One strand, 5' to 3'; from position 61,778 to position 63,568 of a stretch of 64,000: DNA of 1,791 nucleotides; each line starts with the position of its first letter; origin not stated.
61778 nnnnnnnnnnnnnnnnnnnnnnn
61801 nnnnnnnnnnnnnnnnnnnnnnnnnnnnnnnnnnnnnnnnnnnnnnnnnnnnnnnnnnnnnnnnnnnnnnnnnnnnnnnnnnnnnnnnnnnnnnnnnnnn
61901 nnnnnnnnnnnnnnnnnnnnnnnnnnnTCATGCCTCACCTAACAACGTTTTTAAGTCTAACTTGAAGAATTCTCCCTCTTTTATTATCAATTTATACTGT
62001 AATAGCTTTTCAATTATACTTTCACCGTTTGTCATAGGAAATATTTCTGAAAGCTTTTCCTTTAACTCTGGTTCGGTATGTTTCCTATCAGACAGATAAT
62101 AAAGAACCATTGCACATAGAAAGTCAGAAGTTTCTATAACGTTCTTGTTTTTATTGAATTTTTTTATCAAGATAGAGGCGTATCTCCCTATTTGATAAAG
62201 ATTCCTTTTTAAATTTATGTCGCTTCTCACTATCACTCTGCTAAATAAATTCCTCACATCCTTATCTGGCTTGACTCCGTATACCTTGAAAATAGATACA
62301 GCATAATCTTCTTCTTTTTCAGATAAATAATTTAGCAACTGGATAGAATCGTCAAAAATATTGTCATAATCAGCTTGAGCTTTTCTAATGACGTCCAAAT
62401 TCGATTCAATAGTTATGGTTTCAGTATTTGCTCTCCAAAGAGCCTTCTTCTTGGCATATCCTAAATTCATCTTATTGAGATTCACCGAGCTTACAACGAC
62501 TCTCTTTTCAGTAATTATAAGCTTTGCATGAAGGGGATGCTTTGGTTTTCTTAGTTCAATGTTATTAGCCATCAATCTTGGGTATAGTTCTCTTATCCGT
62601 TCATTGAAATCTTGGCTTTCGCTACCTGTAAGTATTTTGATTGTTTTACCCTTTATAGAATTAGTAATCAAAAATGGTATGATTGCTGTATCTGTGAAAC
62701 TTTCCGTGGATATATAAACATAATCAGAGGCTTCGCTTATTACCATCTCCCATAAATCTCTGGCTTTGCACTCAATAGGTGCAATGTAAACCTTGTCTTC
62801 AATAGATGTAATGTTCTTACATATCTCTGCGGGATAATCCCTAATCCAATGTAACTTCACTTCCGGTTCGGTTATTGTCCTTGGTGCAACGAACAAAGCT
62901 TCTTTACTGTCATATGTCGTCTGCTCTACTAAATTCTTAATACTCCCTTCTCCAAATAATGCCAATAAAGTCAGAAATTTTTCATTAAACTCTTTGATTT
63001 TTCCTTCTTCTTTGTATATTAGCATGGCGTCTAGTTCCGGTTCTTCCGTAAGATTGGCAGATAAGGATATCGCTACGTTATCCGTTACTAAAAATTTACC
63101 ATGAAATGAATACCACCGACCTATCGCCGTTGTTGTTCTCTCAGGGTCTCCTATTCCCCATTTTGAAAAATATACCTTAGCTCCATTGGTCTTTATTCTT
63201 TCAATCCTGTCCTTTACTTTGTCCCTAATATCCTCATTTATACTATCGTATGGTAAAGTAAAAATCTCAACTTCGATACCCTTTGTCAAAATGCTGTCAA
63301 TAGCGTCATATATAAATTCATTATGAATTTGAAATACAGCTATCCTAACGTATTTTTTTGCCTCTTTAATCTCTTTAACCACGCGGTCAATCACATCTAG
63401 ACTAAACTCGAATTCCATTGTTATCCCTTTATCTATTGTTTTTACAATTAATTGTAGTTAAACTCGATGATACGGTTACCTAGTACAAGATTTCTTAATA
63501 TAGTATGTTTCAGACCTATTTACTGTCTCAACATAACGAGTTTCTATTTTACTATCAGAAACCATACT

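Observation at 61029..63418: Tandem-HKD PLD-family nuclease translationally coupled to a beta-class DNA methyltransferase: candidate unusual R-M or defence module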

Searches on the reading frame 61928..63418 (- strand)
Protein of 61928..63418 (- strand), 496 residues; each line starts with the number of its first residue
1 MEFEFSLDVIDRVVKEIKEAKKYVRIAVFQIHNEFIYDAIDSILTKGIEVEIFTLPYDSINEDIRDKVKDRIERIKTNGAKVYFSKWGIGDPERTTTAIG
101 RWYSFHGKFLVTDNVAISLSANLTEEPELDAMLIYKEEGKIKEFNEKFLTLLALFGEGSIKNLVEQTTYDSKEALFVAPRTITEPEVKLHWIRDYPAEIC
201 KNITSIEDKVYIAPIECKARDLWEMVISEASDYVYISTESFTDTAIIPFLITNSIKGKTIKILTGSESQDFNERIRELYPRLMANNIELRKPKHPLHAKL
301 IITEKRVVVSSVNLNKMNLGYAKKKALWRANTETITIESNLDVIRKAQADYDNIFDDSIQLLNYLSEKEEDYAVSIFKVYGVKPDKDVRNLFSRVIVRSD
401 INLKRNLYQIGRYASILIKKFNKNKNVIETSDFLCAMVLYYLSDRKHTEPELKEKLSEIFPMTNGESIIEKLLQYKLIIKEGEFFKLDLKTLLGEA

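Call 3: search_protein_families(library=pfam, proteins=[window:61928-63418:-], max_evalue=0.1)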
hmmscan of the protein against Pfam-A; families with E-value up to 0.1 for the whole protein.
window:61928-63418:- (496 aa): 3 families
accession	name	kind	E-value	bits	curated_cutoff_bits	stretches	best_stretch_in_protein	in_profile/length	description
PF13091.12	PLDc_2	-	2.2e-25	89.5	27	2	227-352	5-129/132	PLD-like domain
PF21982.2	RecX_HTH1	-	0.011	16.1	26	0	438-458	5-25/40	RecX, first three-helix domain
PF00614.28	PLDc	-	0.013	16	21.9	0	296-315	5-25/28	Phospholipase D Active site motif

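Call 4: search_protein_families(library=padloc, proteins=[window:61928-63418:-], max_evalue=0.1)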
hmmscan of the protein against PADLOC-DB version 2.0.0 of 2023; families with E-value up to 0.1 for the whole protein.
window:61928-63418:- (496 aa): 3 families
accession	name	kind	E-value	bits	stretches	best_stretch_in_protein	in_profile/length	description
PDLC02614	DrmC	-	1.7e-13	48.6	2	226-328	29-134/153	DrmC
PDLC02901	DpdK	-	0.00023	18.9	1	252-355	76-169/173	DpdK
PDLC02589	DrmC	-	0.00026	18.2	0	79-126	182-225/264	DrmC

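Call 5: search_protein_families(library=ncbifam, proteins=[window:61928-63418:-], max_evalue=0.1)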
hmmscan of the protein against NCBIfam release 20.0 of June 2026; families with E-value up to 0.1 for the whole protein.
window:61928-63418:- (496 aa): 3 families
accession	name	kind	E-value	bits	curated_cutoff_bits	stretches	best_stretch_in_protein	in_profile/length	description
NF010492.0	PRK13912.1-3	equivalog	0.00017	21.2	297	1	205-354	20-171/178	nuclease NucT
NF010491.0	PRK13912.1-2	equivalog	0.00078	19.3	225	1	8-59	36-86/180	nuclease NucT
NF041068.1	DpdK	equivalog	0.0012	18.4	100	0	251-352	72-164/167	phospholipase D-like domain-containing protein DpdK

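Call 6: find_encoding_contigs(protein=window:61928-63418:-, flank=10000, max_places=6)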
Protein window:61928-63418:- (496 aa): 1 contig read that carries it; 1 place shown.
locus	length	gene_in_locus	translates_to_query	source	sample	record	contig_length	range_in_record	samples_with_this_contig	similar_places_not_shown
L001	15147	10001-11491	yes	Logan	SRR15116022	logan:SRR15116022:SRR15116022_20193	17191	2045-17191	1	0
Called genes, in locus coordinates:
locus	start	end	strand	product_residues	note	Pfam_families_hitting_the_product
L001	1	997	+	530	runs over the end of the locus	PF00501:AMP-binding, PF13193:AMP-binding_C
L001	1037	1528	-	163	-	PF00583:Acetyltransf_1, PF13673:Acetyltransf_10, PF13508:Acetyltransf_7, PF08445:FR47 (weak)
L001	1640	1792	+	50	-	-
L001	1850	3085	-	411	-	PF07690:MFS_1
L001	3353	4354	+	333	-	PF13577:SnoaL_4 (faint)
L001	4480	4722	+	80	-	-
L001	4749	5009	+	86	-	PF26119:DUF8036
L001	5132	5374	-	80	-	PF01206:TusA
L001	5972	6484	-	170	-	PF14321:DUF4382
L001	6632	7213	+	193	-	PF13489:Methyltransf_23, PF05175:MTS (weak), PF02353:CMAS (weak), PF13847:Methyltransf_31, PF08241:Methyltransf_11, PF08242:Methyltransf_12, PF13649:Methyltransf_25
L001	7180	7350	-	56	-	-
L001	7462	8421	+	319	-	-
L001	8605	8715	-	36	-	-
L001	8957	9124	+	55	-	PF04014:MazE_antitoxin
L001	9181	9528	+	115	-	-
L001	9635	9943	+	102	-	-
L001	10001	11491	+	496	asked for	PF13091:PLDc_2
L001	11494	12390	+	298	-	PF01555:N6_N4_Mtase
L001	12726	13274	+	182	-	-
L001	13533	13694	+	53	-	PF04014:MazE_antitoxin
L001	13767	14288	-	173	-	-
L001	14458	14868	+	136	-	-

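Call 7: search_solved_structures(query=window:61928-63418:-, max_evalue=1, show_alignments=2)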
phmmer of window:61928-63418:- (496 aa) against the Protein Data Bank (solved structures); distinct sequences matched with E-value up to 1: 1.
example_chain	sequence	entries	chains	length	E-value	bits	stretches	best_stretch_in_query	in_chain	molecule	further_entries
6ehi_A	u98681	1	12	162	0.34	13.2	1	8-60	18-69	Nuclease NucT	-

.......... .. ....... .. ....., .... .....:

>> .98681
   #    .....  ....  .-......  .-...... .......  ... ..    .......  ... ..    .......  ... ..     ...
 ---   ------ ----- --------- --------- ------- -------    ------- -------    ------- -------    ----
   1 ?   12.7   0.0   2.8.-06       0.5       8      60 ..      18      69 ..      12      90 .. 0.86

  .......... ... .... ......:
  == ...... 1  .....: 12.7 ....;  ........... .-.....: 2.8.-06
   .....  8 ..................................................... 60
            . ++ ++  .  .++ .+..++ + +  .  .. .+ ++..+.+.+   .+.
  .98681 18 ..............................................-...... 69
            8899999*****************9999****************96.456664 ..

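Call 8: find_homologous_proteins(query=window:61928-63418:-, max_evalue=0.001)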
Query window:61928-63418:- (496 aa): 360 proteins with E <= 0.001 among 8000 candidates; the best 120 are listed.
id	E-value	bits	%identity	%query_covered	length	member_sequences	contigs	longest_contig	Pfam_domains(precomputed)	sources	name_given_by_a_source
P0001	0.0e+0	1086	100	100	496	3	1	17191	PF13091.13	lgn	-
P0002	2.3e-284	962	87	100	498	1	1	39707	PF13091.13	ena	-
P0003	1.4e-283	959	87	100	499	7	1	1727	PF13091.13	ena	-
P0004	1.9e-280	949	86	100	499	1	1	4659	PF13091.13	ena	-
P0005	5.4e-275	931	84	100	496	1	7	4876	PF13091.13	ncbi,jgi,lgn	jgi:phosphatidylserine/phosphatidylglycerophosphate/cardiolipin synthase-like enzyme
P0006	4.2e-272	921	84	100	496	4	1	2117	PF13091.13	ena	-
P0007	2.7e-267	905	83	100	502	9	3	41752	PF13091.13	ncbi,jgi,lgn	jgi:phosphatidylserine/phosphatidylglycerophosphate/cardiolipin synthase-like enzyme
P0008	4.6e-267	905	82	100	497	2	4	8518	PF13091.13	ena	-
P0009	2.9e-265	899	82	100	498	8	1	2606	PF13091.13,PF00614.29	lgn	-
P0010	1.4e-264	896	82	99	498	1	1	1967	PF13091.13,PF00614.29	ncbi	-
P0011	5.9e-262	888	81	100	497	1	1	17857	PF13091.13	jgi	-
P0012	6.4e-260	881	80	100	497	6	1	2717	PF13091.13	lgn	-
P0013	1.3e-255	867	78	100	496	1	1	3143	PF13091.13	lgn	-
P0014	5.2e-255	865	78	100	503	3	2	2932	PF13091.13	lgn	-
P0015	2.9e-252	856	78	100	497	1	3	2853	PF13091.13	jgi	-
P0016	1.3e-243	827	76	100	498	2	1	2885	PF13091.13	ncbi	-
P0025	2.6e-208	711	67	100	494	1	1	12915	PF13091.13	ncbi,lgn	-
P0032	1.4e-173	597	53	100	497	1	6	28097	PF13091.13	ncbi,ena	-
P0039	1.1e-139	485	48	100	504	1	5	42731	PF13091.13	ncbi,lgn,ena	-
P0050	2.1e-131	457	46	99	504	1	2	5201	PF13091.13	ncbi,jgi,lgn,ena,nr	ncbi:MAG: phospholipase D-like domain-containing protein [candidate division WOR-3 bacterium]|nr:pho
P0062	3.6e-129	450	43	99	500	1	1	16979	PF13091.13,PF08350.18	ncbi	-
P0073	7.5e-128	446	42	99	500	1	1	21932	PF13091.13,PF08350.18,PF00614.29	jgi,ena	-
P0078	8.8e-127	442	44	99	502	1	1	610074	PF13091.13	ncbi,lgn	-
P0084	3.5e-126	440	44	98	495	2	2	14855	PF13091.13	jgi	jgi:phosphatidylserine/phosphatidylglycerophosphate/cardiolipin synthase-like enzyme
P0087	1.1e-125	439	45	99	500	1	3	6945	PF07894.19,PF13091.13,PF00614.29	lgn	-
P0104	1.1e-123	432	43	99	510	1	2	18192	PF13091.13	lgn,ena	-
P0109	4.2e-123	430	40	100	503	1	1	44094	PF13091.13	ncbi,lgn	-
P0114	1.1e-122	429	44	99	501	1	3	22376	PF13091.13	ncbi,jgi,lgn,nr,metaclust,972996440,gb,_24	ncbi:MAG TPA: hypothetical protein DCK95_08925 [Anaerolineaceae bacterium]|nr:hypothetical protein [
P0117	1.6e-122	428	41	99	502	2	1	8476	PF13091.13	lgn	-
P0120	2.4e-122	428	44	98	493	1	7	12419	PF13091.13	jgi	jgi:phosphatidylserine/phosphatidylglycerophosphate/cardiolipin synthase-like enzyme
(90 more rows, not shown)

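Call 11: find_related_loci(query=A1, collection=genome_contigs, flank=8000)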
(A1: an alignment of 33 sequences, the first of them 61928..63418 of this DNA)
Query A1 (496 aa) in genome_contigs; peptide patterns used: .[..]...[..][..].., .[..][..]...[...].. (x = any residue, [..] = any of these).
124 stretches matched a pattern; 55 encode a relative of the query (tblastn E <= 1e-3); 54 distinct loci.
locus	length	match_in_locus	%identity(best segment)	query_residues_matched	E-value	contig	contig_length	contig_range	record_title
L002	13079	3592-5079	69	1-496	0e+0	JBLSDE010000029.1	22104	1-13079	Cuniculiplasma sp. SKW4 k141_8075_length_22104_cov_1158.4647, whole genome shotgun sequence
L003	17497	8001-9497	47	1-493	4e-146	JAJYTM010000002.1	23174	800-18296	MAG: Candidatus Micrarchaeota archaeon isolate DX2.bin12 NODE_1815_length_23174_cov_5.761574, whole genome shotgun seque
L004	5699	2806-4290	45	3-494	4e-141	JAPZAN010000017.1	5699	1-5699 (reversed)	MAG: Candidatus Methanoperedens sp. isolate SRVP18_hole-7m-from-trench_1_80cm_43_82 SRVP18_hole-7m-from-trench_1_80cm_sc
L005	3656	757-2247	46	3-493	1e-143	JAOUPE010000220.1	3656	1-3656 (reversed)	MAG: candidate division WOR-3 bacterium isolate 8_1_Oct_SF_Bin39 8_1_Oct_SF_Bin39_scaffold_34154_c1, whole genome shotgu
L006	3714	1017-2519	44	3-496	9e-143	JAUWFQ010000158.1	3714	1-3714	MAG: bacterium isolate CSMAG_2220 CSMAG_2220_k141_3193716_length_3714_cov_3.9874, whole genome shotgun sequence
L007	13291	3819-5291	46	1-485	1e-137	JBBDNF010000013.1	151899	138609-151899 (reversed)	MAG: Nitrosopumilaceae archaeon isolate LejiaB_38_73 Lejia_B_137_length_151899_cov_44, whole genome shotgun sequence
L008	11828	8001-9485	43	3-494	3e-134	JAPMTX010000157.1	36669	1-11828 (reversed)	MAG: Candidatus Methanoperedens sp. isolate LC 1 LC_0.1_scaffold_413, whole genome shotgun sequence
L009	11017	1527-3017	43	3-493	1e-132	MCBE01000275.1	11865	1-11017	Candidatus Altiarchaeales archaeon WOR_SM1_SCG NODE_77_length_11865_cov_28.9893_ID_133, whole genome shotgun sequence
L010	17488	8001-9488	44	3-492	3e-132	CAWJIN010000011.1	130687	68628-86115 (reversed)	MAG: Candidatus Bathyarchaeota archaeon isolate MFD03726.bin.2.171 genome assembly, contig: contig_21696, whole genome s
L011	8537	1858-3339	44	3-493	1e-131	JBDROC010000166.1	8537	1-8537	MAG: Methanobacteriota archaeon isolate MEGAHIT-group-1.929 k141_3132974, whole genome shotgun sequence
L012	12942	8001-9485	43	3-494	2e-131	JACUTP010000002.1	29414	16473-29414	MAG: Candidatus Methanoperedenaceae archaeon isolate Kmv03 NODE_722_length_29414_cov_171.107224, whole genome shotgun se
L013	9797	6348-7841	44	3-493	6e-131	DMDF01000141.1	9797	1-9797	MAG TPA_asm: Anaerolineaceae bacterium isolate UBA7929 contig_128, whole genome shotgun sequence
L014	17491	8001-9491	42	3-494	1e-130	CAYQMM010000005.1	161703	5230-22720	MAG TPA_asm: uncultured Candidatus Bathyarchaeia archaeon isolate binchicken_co178_122 genome assembly, contig: NODE_182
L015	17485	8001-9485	43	3-494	3e-129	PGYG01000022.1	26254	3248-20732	MAG: Candidatus Methanoperedenaceae archaeon HGW-Methanoperedenaceae-1 08E140C01_10kDa_scaffold_1050, whole genome shotg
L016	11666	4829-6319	43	3-493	5e-129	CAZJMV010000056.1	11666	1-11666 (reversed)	MAG TPA_asm: uncultured Anaerolineaceae bacterium isolate SRP067234_co1_294 genome assembly, contig: k99_307636, whole g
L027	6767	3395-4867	41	3-487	1e-116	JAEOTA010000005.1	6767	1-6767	MAG: Promethearchaeota archaeon isolate YT1_007 k127_2832527, whole genome shotgun sequence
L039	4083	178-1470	42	3-425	9e-110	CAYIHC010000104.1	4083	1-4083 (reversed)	MAG TPA_asm: Candidatus Woesearchaeota archaeon isolate ERP119705_co20_126 genome assembly, contig: NODE_35514_length_40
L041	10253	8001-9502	41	3-496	2e-113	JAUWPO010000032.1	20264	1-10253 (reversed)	MAG: Chloroflexota bacterium isolate CSMAG_2478 CSMAG_2478_k141_739371_length_20264_cov_73.9202, whole genome shotgun se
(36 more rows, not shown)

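Call 18: predict_structure(alignment_id=A1)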
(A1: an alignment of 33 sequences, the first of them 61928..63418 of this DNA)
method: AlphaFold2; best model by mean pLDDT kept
length: 496 residues; sequences in the alignment: 33
mean_pLDDT: 91.1   pTM: 0.88
mean pLDDT of the five models: 91.1, 89.5, 88.3, 86.8, 86.0
residues with pLDDT >= 90: 373; 70-90: 103; 50-70: 12; < 50: 8
segments of 3 or more residues with pLDDT < 50: 96-99
pLDDT, mean of each block of 10 residues (from residue 1): 95 97 96 97 98 92 93 97 93 57 86 97 91 97 98 95 93 91 86 93 95 96 97 93 88 94 72 74 93 91 98 87 90 96 98 96 86 92 93 92 93 90 83 94 93 92 87 93 91 65
secondary structure, 60 per line:
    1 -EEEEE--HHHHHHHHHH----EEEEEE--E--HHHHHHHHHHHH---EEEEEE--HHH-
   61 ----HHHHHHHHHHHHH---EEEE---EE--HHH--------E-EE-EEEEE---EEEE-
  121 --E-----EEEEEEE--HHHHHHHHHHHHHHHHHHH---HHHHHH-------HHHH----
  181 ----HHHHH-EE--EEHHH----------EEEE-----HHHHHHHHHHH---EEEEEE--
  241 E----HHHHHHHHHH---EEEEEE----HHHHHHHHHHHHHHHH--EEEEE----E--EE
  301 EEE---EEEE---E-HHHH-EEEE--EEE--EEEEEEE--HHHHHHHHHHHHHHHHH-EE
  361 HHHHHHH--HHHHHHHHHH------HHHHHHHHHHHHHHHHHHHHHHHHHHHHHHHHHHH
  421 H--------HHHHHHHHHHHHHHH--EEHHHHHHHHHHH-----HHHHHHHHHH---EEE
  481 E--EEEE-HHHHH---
elements in order: E2-6 H9-18 E23-28 H34-45 E49-54 H65-77 E81-84 E108-112 E116-119 E129-135 H138-156 H160-165 H173-176 H185-189 E210-213 H219-229 E233-238 H246-255 E259-264 H269-284 E287-291 E299-303 E307-310 H316-319 E321-324 E327-329 E332-338 H341-357 H361-367 H370-379 H386-421 H430-444 H449-459 H465-474 E478-481 E484-487 H489-493
